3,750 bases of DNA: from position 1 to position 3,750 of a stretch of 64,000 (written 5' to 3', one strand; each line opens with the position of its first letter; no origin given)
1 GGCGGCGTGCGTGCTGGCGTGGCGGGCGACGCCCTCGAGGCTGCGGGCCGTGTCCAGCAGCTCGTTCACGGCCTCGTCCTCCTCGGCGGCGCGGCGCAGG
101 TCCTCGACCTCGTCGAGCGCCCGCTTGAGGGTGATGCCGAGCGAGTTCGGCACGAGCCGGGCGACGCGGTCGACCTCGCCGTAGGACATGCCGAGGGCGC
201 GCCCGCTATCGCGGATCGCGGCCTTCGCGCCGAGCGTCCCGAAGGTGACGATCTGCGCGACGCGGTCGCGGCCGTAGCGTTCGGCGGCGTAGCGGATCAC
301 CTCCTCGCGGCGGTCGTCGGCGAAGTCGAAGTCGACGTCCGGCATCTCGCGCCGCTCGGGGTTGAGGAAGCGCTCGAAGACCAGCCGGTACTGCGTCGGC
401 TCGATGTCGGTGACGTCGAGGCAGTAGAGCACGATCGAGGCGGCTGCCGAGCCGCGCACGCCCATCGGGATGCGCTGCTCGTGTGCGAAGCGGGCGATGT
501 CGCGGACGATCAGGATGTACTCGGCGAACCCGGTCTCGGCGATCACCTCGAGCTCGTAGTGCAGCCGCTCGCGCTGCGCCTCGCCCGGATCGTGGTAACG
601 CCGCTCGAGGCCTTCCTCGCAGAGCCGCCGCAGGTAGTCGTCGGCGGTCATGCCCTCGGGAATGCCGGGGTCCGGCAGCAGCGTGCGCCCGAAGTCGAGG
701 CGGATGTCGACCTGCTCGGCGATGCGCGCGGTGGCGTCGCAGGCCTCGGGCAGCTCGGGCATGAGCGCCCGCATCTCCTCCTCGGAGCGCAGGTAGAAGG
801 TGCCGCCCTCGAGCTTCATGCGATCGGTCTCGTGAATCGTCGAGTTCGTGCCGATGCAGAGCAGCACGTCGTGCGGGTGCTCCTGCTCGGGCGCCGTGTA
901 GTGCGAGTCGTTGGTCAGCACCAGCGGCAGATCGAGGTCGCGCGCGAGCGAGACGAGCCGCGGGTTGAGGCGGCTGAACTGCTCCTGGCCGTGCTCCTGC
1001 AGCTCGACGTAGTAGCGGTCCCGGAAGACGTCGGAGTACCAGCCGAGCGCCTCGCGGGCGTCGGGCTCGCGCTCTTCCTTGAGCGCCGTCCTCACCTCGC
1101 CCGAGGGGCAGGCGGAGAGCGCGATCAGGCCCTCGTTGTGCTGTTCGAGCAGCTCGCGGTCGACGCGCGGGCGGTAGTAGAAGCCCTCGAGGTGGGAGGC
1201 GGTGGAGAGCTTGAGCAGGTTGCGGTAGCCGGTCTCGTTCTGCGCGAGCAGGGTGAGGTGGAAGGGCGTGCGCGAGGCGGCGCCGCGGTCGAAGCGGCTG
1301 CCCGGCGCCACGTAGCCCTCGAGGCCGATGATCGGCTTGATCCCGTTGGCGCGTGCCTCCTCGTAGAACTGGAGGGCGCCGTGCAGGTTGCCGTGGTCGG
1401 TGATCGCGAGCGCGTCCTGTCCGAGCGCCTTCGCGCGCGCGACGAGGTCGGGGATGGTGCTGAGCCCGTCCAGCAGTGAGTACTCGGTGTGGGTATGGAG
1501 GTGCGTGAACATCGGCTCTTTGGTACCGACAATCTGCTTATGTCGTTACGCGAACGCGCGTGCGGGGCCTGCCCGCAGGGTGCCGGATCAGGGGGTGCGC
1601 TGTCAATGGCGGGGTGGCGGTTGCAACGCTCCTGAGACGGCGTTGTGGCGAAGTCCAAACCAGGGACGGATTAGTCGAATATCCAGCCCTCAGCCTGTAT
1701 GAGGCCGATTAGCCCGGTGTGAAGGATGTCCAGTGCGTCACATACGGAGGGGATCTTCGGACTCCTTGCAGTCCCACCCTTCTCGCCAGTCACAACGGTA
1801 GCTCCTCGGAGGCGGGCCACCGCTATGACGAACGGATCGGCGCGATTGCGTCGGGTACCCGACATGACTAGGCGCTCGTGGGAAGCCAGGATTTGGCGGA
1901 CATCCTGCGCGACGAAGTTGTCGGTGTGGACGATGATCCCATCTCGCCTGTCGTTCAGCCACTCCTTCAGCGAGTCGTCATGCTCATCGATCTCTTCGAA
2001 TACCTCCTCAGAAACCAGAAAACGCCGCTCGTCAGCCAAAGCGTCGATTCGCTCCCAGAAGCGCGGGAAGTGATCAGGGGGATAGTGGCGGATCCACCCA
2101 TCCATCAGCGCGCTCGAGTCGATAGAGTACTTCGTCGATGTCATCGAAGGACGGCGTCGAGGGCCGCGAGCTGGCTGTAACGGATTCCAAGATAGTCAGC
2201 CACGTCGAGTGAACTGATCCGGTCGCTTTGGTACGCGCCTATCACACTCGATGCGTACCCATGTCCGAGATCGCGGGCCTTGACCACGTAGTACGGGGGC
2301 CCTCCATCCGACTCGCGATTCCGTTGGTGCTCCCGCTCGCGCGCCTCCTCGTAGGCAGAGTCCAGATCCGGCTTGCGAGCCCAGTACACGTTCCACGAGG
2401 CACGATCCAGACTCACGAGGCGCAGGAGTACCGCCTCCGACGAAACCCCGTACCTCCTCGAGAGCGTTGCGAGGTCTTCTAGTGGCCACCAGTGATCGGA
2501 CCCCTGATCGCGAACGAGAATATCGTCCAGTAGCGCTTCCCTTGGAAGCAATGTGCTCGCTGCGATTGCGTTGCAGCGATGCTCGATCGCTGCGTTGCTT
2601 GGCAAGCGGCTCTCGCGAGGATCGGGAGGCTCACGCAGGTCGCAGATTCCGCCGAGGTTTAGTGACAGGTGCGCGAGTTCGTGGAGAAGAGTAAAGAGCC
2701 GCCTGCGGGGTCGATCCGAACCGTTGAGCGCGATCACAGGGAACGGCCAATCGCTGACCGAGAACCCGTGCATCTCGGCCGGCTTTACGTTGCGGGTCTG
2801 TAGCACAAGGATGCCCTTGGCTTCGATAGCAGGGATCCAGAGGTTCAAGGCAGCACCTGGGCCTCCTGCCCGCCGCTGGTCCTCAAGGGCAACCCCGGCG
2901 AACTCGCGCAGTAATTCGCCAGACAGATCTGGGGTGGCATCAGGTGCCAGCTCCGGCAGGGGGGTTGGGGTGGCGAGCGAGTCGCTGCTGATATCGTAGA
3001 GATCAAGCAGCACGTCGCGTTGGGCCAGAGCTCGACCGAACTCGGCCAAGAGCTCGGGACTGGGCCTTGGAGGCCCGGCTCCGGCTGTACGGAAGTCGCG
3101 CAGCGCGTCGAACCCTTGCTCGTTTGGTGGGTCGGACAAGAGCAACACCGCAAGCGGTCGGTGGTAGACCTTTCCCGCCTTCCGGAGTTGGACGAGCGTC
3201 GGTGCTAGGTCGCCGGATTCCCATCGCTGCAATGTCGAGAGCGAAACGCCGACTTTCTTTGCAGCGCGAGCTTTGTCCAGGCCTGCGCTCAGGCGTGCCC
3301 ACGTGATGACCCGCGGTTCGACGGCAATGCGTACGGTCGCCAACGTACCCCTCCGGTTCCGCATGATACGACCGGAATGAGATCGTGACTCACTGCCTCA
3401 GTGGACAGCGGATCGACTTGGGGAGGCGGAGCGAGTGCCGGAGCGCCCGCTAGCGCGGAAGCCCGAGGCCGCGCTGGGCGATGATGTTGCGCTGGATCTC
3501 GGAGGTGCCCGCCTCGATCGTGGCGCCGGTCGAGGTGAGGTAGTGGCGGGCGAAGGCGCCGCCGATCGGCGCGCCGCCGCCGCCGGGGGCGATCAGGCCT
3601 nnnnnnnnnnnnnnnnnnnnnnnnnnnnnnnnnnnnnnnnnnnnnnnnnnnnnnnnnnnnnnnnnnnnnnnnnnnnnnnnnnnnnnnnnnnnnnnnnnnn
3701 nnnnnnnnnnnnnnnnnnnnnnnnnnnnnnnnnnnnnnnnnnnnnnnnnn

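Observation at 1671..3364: Low-GC two-gene module HTH-ImmA/IrrE peptidase + DUF4411 inserted between dnaE and core metabolic genes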

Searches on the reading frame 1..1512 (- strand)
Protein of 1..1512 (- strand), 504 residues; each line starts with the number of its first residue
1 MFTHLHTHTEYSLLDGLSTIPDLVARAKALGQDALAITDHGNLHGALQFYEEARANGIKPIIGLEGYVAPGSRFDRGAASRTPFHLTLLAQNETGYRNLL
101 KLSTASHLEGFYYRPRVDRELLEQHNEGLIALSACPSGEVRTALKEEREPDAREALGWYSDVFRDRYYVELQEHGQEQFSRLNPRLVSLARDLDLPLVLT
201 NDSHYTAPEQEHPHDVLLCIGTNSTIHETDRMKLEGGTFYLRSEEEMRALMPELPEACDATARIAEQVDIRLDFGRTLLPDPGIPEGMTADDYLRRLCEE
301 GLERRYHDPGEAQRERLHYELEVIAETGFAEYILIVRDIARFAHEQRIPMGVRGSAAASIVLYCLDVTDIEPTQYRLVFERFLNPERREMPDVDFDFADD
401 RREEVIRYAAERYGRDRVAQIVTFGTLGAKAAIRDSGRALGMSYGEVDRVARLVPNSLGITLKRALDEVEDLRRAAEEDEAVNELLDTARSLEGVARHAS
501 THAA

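Call 30: find_related_loci(query=window:1-1512:-, collection=metagenome_contigs, flank=8000)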
Query window:1-1512:- (504 aa) in metagenome_contigs; peptide patterns used: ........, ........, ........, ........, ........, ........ (x = any residue, [..] = any of these).
470 stretches matched a pattern; 293 encode a relative of the query (tblastn E <= 1e-3); the best 80 are kept; 80 distinct loci.
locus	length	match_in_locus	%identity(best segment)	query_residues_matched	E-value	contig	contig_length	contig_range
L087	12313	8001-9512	83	1-504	0e+0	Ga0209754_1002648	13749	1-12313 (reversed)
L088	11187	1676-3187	83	1-504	0e+0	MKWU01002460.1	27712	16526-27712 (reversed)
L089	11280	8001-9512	76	1-504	0e+0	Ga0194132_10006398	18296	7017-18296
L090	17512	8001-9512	73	1-504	0e+0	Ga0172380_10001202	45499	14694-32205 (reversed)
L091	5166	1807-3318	75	1-504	0e+0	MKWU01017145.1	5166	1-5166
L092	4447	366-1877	75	1-504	0e+0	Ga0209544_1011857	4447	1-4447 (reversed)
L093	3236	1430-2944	74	1-504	0e+0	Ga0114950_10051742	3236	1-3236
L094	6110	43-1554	73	1-504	0e+0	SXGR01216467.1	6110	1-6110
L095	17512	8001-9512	72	1-504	0e+0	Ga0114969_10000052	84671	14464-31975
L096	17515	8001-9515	73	1-504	0e+0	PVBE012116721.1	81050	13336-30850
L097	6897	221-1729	72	2-504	0e+0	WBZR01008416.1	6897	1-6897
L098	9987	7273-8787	72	1-504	0e+0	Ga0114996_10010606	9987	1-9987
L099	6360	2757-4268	69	1-504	0e+0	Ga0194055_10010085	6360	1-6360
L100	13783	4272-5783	67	1-504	0e+0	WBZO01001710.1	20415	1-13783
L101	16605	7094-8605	68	1-504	0e+0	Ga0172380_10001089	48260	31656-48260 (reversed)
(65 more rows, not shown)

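Call 37: search_protein_families(library=pfam, proteins=[L100:2551-3510:+, L100:3507-4118:+, L087:6848-7330:+, L087:7392-7874:+, L099:2081-2656:+, L101:5651-6148:+], max_evalue=0.001)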
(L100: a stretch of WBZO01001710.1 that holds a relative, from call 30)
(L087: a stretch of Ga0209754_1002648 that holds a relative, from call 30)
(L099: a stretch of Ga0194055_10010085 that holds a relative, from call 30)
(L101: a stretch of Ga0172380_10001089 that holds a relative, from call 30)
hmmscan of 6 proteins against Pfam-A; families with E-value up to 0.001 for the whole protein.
L100:2551-3510:+ (319 aa): 1 family
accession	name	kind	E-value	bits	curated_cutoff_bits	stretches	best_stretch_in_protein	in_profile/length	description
PF01555.25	N6_N4_Mtase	-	1.8e-52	179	26.7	1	60-281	2-219/221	DNA methylase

L100:3507-4118:+ (203 aa): 1 family
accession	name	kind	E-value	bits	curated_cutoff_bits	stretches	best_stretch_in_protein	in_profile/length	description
PF09195.17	Endonuc-BglII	-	1.1e-32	113.4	26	1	16-202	6-163/163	Restriction endonuclease BglII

L087:6848-7330:+ (160 aa): 1 family
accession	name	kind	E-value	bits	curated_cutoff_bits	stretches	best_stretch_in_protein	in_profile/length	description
PF14088.11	DUF4268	-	4.2e-07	30.5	27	1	12-151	2-138/140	Domain of unknown function (DUF4268)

L087:7392-7874:+ (160 aa): 1 family
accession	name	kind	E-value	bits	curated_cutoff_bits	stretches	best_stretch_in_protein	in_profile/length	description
PF01814.28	Hemerythrin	-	2e-11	44.9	25.3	1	12-127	7-125/127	Hemerythrin HHE cation binding domain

L099:2081-2656:+ (191 aa): 1 family
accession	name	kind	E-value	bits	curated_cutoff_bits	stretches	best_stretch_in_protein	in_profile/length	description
PF06778.18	Chlor_dismutase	-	1.6e-07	31.6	25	1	51-185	64-187/189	Chlorite dismutase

L101:5651-6148:+ (165 aa): 1 family
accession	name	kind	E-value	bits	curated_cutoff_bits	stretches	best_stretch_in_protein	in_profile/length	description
PF04461.18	DUF520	-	3.4e-56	190.3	23.2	1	5-165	2-161/161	Protein of unknown function (DUF520)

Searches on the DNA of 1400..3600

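Call 71: search_rna_families(source=window, start=1400, end=3600, threshold=evalue, max_evalue=1)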
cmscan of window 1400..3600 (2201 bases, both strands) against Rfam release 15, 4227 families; matches with E-value up to 1: 0.
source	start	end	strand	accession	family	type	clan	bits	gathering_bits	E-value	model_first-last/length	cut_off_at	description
